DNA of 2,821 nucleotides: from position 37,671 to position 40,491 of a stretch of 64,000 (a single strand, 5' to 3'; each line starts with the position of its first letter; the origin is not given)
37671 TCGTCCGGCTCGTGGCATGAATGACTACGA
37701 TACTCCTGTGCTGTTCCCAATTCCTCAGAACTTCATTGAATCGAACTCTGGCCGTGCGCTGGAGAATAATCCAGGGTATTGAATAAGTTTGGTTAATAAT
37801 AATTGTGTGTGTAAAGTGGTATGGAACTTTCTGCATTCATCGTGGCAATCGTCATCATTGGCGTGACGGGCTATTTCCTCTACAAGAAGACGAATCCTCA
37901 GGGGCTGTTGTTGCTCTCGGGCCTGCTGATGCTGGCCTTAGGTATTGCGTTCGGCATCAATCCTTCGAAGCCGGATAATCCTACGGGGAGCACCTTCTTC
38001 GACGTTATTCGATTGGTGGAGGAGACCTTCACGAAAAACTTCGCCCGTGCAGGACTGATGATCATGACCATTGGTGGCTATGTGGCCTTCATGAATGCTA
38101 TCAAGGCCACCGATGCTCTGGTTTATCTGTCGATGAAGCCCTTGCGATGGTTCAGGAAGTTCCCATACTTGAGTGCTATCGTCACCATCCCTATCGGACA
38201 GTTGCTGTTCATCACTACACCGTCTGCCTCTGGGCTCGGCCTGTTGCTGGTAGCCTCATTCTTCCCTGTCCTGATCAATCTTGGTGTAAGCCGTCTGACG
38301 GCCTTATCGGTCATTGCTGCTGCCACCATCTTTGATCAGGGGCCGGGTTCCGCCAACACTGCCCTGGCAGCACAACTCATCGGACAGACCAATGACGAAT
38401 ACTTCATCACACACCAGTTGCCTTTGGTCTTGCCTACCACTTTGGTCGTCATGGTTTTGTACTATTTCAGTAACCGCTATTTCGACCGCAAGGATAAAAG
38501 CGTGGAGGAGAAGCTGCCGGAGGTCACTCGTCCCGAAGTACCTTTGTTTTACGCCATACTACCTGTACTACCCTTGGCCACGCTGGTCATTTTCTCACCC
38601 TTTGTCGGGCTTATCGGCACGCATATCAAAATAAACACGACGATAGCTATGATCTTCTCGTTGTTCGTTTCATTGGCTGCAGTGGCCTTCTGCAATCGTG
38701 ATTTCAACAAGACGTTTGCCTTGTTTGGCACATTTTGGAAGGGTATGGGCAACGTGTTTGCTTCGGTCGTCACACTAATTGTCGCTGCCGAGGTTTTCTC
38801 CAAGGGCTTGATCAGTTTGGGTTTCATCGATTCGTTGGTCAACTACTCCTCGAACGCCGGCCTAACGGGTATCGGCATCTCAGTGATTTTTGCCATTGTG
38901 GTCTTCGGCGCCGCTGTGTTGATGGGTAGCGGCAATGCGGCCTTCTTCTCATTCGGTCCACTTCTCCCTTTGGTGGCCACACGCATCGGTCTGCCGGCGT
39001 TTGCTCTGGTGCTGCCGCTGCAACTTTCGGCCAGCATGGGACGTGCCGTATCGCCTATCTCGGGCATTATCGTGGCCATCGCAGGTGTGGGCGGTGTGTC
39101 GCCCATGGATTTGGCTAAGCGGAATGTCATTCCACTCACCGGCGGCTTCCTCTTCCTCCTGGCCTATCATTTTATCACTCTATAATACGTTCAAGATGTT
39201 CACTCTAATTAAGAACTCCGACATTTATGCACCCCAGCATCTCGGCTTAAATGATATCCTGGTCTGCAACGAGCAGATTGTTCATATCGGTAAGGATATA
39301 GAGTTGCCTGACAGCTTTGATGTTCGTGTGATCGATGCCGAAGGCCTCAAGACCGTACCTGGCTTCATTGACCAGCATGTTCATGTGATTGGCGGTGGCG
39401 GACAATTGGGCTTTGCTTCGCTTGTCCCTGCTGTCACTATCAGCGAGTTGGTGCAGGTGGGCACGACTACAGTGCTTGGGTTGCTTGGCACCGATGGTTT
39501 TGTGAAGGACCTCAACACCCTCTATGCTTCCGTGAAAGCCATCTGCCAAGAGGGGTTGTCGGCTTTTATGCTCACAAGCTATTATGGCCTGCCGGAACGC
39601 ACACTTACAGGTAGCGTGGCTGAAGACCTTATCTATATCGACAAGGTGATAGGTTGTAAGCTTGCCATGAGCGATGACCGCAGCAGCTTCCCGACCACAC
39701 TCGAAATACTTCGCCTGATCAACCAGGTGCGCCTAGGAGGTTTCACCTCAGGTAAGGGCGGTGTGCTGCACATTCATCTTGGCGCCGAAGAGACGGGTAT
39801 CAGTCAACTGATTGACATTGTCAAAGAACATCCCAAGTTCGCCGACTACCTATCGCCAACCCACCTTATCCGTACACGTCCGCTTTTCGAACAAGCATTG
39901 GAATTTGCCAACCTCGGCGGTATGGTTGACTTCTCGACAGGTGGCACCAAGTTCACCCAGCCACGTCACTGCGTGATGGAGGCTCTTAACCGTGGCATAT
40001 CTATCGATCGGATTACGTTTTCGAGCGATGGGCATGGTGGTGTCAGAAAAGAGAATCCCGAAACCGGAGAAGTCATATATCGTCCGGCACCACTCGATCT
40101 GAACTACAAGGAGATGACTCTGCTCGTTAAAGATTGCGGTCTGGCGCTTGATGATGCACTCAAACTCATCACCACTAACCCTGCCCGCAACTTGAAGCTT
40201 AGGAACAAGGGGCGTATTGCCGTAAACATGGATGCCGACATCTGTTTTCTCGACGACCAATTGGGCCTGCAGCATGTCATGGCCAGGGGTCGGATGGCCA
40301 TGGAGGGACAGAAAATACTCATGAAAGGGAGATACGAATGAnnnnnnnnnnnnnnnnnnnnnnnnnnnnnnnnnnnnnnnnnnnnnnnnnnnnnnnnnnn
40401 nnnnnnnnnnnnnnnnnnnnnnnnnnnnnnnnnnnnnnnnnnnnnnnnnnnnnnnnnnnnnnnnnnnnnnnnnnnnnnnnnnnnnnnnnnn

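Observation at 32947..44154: CAZyme-free SusC/SusD operon with DcuC-type carrier, isoaspartyl dipeptidase and esterase-M14 fusion: candidate beta-aspartyl / isopeptide polymer utilisation locus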

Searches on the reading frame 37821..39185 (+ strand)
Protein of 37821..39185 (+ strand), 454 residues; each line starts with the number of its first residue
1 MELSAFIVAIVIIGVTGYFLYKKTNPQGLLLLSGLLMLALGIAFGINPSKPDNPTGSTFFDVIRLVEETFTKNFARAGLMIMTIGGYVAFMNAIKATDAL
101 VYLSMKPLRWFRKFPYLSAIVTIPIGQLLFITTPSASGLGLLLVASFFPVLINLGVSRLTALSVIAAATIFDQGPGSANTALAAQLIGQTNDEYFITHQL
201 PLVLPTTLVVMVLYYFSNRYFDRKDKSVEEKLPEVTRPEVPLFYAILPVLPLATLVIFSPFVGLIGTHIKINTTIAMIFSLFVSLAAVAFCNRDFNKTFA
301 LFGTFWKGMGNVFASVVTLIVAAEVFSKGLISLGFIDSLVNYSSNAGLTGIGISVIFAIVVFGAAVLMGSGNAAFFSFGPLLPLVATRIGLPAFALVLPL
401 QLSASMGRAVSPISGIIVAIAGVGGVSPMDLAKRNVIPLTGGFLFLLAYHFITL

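Call 3: search_protein_families(library=pfam, proteins=[window:37821-39185:+])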
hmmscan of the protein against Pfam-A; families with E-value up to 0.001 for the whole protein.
window:37821-39185:+ (454 aa): 1 family
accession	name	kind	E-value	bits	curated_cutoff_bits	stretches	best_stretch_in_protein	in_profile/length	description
PF03606.21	DcuC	-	8.8e-65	219.5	23.1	1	8-450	5-456/461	C4-dicarboxylate anaerobic carrier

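Call 4: search_protein_families(library=ncbifam, proteins=[window:37821-39185:+])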
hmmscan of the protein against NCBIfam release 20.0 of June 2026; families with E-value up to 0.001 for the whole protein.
window:37821-39185:+ (454 aa): 4 families
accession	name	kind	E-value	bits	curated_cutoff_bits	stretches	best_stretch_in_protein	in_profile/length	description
NF037994.1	DcuC_1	equivalog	4.6e-106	354.9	100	1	20-435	1-389/389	C4-dicarboxylate transporter DcuC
TIGR00771.1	DcuC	subfamily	1.9e-88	297.4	187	1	60-443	5-387/388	C4-dicarboxylate anaerobic carrier, DcuC family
NF007937.0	PRK10654.1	equivalog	7e-83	278.9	513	1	6-449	7-446/455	anaerobic C4-dicarboxylate transporter DcuC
NF007317.0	PRK09804.1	equivalog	3.4e-82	276.8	623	1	6-445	4-445/455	anaerobic C4-dicarboxylate transporter DcuC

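Call 52: search_solved_structures(query=window:37821-39185:+, max_evalue=0.01)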
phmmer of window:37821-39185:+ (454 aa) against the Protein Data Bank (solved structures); distinct sequences matched with E-value up to 0.01: 0.

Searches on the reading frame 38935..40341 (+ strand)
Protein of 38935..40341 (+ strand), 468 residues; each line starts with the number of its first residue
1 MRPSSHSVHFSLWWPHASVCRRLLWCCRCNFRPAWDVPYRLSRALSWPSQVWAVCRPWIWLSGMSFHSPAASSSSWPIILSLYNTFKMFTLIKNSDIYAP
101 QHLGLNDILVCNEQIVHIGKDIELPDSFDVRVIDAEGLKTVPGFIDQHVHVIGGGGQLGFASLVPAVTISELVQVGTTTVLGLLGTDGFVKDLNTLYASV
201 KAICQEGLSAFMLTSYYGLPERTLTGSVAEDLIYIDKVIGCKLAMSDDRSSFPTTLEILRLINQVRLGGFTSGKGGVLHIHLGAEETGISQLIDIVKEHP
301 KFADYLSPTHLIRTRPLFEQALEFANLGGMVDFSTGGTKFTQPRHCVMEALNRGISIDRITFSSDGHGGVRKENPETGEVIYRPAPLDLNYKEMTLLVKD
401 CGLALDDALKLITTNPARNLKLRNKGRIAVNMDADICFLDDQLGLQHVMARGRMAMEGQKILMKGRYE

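Call 3: search_protein_families(library=pfam, proteins=[window:38935-40341:+])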
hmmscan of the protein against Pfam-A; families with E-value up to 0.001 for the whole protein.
window:38935-40341:+ (468 aa): 2 families
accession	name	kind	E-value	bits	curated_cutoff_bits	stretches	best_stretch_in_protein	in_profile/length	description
PF07969.17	Amidohydro_3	-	1.8e-14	54.5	29.7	2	359-442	368-447/472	Amidohydrolase family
PF01979.26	Amidohydro_1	-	5.4e-12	46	25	1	141-450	3-340/345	Amidohydrolase family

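Call 4: search_protein_families(library=ncbifam, proteins=[window:38935-40341:+])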
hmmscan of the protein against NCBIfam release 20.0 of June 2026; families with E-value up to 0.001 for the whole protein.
window:38935-40341:+ (468 aa): 46 families (the best 25 are shown)
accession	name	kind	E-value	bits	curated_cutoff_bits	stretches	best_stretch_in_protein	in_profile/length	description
TIGR01975.1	isoAsp_dipep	equivalog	3e-107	359.1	331.25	1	89-468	1-389/389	beta-aspartyl-peptidase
NF006689.0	PRK09237.1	equivalog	7.9e-15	54.3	371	2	90-224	5-131/383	amidohydrolase/deacetylase family metallohydrolase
TIGR03178.1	allantoinase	equivalog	1.6e-13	50.3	357.85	2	399-442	343-386/441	allantoinase AllB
NF006839.0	PRK09357.1-4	equivalog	7.7e-12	44.5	576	1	91-202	3-110/422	dihydroorotase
NF004839.0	PRK06189.1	equivalog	8.3e-12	44.5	631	1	91-151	6-63/451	allantoinase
NF002668.0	PRK02382.1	equivalog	9.6e-12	44.3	452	2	106-151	14-57/436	dihydroorotase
NF006559.0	PRK09060.1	equivalog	2.7e-11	42.5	482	1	90-155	7-69/444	dihydroorotase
NF006837.0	PRK09357.1-2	equivalog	2.4e-10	39.6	575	1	88-156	1-68/428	dihydroorotase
TIGR01178.1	ade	equivalog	3.5e-10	39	472.5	1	105-151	19-59/552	adenine deaminase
NF005960.0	PRK08044.1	equivalog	3.6e-10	39.1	688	1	398-441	350-393/453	allantoinase AllB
NF011990.0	PRK15446.2-6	subfamily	4.5e-10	38.8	233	1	394-454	317-381/390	alpha-D-ribose 1-methylphosphonate 5-triphosphate diphosphatase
NF011987.0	PRK15446.2-3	subfamily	5.3e-10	38.7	253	1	398-456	322-384/395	alpha-D-ribose 1-methylphosphonate 5-triphosphate diphosphatase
TIGR02033.1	D-hydantoinase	equivalog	7.3e-10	38.4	393.25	1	91-152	2-61/454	dihydropyrimidinase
TIGR00857.1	pyrC_multi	subfamily_domain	8.6e-10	38.1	279.05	1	106-151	6-48/412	dihydroorotase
NF011989.0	PRK15446.2-5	equivalog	9e-10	37.9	565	1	396-456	315-378/385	alpha-D-ribose 1-methylphosphonate 5-triphosphate diphosphatase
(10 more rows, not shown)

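Call 8: search_solved_structures(query=window:39196-40341:+, max_evalue=0.001, show_alignments=1)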
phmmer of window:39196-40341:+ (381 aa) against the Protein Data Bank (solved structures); distinct sequences matched with E-value up to 0.001: 24.
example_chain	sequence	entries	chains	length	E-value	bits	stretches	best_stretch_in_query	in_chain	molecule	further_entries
7cdh_X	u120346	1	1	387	2e-79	270.5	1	1-370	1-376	Isoaspartyl dipeptidase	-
7cf6_B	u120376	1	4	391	2e-79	270.4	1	1-370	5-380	Isoaspartyl dipeptidase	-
2aqo_A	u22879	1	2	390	1.2e-78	267.9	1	2-381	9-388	Isoaspartyl dipeptidase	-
1onw_A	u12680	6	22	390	3.2e-78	266.5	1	2-381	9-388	Isoaspartyl dipeptidase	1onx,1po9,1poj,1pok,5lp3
2aqv_A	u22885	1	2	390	1.2e-77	264.7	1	2-381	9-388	Isoaspartyl dipeptidase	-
1ybq_A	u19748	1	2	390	1.5e-77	264.3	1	2-381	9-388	Isoaspartyl dipeptidase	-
5xgx_A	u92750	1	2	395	2.2e-71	244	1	2-381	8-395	Isoaspartyl dipeptidase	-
5xgw_A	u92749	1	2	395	5.7e-71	242.7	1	2-381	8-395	Isoaspartyl dipeptidase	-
8dqn_A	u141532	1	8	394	4.3e-69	236.5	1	2-381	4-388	Isoaspartyl dipeptidase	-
4bjh_A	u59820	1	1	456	6.5e-07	31.9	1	4-68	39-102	DIHYDROOROTASE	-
3d6n_A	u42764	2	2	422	2.2e-06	30.2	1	4-68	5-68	Dihydroorotase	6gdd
6gde_A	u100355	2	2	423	2.2e-06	30.1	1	4-68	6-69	Dihydroorotase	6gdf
1xrf_A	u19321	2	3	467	3.1e-06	29.6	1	4-68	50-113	Dihydroorotase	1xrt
6fv3_A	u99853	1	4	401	1.2e-05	27.6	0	308-367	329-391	N-acetylglucosamine-6-phosphate deacetylase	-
6fv4_A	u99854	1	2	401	1.2e-05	27.6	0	308-367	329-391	N-acetylglucosamine-6-phosphate deacetylase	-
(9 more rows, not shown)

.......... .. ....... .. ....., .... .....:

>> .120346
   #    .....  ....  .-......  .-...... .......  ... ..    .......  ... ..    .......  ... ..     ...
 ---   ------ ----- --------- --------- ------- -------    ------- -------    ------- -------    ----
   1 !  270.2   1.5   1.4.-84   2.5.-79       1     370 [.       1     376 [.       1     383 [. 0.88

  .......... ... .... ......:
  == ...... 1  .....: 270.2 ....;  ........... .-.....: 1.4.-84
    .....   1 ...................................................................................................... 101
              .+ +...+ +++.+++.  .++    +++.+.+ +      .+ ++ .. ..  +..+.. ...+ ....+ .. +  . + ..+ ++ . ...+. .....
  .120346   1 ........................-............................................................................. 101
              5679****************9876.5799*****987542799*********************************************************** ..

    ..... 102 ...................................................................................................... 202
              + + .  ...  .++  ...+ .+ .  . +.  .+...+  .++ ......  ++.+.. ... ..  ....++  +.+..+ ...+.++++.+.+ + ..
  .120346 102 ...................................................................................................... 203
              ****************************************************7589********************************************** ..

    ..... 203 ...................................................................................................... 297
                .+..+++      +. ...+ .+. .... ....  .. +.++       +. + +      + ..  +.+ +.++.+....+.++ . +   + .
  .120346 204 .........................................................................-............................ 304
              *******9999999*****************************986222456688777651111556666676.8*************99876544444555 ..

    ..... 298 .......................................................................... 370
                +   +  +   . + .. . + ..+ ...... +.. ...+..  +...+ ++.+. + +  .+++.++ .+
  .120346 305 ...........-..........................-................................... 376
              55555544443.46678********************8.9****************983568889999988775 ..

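Call 64: find_homologous_proteins(query=window:39196-40341:+, max_evalue=1e-20)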
Query window:39196-40341:+ (381 aa): 3079 proteins with E <= 1e-20 among 7019 candidates; the best 120 are listed.
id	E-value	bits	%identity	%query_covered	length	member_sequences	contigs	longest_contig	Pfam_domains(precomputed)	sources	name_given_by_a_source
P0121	4.0e-241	817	94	100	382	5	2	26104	PF07969.18,PF01979.27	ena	-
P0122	1.7e-228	776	89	100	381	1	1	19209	PF07969.18,PF01979.27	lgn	-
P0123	4.1e-228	775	90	100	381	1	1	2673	PF07969.18,PF01979.27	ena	-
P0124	5.2e-226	768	88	100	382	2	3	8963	PF07969.18,PF01979.27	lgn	-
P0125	1.9e-225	766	88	100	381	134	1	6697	PF07969.18,PF01979.27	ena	-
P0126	1.3e-214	730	84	100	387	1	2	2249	PF07969.18,PF01979.27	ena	-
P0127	4.5e-214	728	84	100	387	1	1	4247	PF07969.18,PF01979.27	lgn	-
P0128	6.4e-214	728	84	100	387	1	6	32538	PF07969.18,PF01979.27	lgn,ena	-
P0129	1.8e-209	713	82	100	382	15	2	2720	PF07969.18,PF01979.27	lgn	-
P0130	7.8e-208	708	87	96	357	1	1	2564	PF07969.18,PF01979.27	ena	-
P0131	3.8e-166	571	68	100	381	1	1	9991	PF07969.18,PF01979.27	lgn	-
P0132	6.0e-166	570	66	100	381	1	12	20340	PF07969.18,PF01979.27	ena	-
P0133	7.4e-166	570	68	100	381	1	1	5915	PF07969.18,PF01979.27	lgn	-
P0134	4.1e-165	567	68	100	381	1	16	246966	PF07969.18,PF01979.27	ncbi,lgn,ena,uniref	ncbi:beta-aspartyl-peptidase [Bacteroides sp.]|uniref:beta-aspartyl-peptidase n=1 Tax=Bacteroides sp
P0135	4.6e-165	567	68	100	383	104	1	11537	PF07969.18,PF01979.27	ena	-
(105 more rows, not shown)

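Call 77: search_solved_structures(query=window:39196-40341:+, max_evalue=1e-60, show_alignments=4)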
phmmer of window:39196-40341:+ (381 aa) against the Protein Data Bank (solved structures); distinct sequences matched with E-value up to 1e-60: 9.
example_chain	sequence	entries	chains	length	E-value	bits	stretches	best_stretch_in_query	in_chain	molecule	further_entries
7cdh_X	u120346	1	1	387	2e-79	270.5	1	1-370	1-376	Isoaspartyl dipeptidase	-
7cf6_B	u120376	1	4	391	2e-79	270.4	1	1-370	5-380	Isoaspartyl dipeptidase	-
2aqo_A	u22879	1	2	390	1.2e-78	267.9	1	2-381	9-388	Isoaspartyl dipeptidase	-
1onw_A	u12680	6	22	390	3.2e-78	266.5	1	2-381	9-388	Isoaspartyl dipeptidase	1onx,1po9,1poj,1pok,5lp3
2aqv_A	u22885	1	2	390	1.2e-77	264.7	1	2-381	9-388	Isoaspartyl dipeptidase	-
1ybq_A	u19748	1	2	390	1.5e-77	264.3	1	2-381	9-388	Isoaspartyl dipeptidase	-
5xgx_A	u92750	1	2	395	2.2e-71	244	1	2-381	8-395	Isoaspartyl dipeptidase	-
5xgw_A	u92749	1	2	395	5.7e-71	242.7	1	2-381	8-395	Isoaspartyl dipeptidase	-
8dqn_A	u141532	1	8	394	4.3e-69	236.5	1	2-381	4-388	Isoaspartyl dipeptidase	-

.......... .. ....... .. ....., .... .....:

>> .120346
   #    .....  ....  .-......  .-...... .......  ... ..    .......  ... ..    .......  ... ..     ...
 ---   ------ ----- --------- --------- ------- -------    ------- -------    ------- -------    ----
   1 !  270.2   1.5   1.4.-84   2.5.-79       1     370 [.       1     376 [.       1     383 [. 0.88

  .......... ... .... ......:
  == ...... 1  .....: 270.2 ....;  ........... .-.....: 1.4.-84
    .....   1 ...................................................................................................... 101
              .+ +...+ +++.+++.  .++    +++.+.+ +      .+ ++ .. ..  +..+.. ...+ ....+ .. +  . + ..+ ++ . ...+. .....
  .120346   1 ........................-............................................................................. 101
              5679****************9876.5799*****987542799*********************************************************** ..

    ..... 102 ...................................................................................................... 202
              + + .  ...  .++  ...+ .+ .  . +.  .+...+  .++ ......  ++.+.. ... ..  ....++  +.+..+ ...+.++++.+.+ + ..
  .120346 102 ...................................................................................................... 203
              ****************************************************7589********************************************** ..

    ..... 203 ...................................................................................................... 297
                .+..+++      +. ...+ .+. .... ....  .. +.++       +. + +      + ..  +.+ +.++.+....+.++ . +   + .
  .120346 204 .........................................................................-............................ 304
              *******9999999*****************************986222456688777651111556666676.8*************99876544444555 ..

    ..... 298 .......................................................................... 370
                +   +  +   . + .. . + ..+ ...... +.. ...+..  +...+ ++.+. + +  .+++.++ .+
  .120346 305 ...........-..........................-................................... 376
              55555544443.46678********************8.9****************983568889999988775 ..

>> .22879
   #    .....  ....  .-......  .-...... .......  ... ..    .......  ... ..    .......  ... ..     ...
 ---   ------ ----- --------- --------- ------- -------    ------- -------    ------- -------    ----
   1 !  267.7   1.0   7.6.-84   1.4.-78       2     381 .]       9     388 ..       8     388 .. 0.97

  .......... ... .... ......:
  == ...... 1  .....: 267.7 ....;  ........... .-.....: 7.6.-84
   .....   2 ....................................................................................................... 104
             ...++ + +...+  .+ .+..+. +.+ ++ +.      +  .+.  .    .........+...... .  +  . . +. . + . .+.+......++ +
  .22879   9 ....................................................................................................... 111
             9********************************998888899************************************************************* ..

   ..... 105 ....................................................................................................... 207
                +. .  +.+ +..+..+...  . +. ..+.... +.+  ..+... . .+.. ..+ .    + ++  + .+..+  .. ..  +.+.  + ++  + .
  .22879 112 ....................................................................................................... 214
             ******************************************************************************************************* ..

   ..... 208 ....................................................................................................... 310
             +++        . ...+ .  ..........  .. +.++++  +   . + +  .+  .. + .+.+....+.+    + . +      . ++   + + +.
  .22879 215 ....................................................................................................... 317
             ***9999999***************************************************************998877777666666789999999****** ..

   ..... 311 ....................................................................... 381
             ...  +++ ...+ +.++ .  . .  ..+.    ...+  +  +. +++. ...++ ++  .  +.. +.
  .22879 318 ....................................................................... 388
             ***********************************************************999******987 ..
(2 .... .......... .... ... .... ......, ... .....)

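Call 87: search_protein_representatives(protein=window:39196-40341:+)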
Query: 381 residues. Proteins with E-value up to 0.001 (for the whole library): 2422; up to 1e-10: 985; up to 1e-30: 344. The best 150 are listed.
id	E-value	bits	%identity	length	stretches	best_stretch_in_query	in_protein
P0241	2.7e-112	391.8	45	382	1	1-381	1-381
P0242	1.1e-101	356.9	48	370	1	1-370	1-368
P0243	3.4e-89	315.8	46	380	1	1-381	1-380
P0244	3.9e-80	286.0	40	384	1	1-371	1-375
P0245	3.7e-79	282.8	39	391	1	2-381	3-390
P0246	7.4e-79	281.8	41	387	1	1-381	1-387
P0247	1.5e-77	277.5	41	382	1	2-381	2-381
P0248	9.1e-77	274.9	40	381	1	4-381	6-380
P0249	5.5e-76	272.4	39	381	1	4-381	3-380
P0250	7.2e-76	272.0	39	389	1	1-381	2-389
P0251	2.9e-75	270.0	40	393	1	2-381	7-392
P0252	2.3e-74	267.0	36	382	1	3-381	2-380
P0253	4.7e-74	266.0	40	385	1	4-381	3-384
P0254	4.8e-74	266.0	38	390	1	1-381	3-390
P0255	1.1e-73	264.8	39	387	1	1-375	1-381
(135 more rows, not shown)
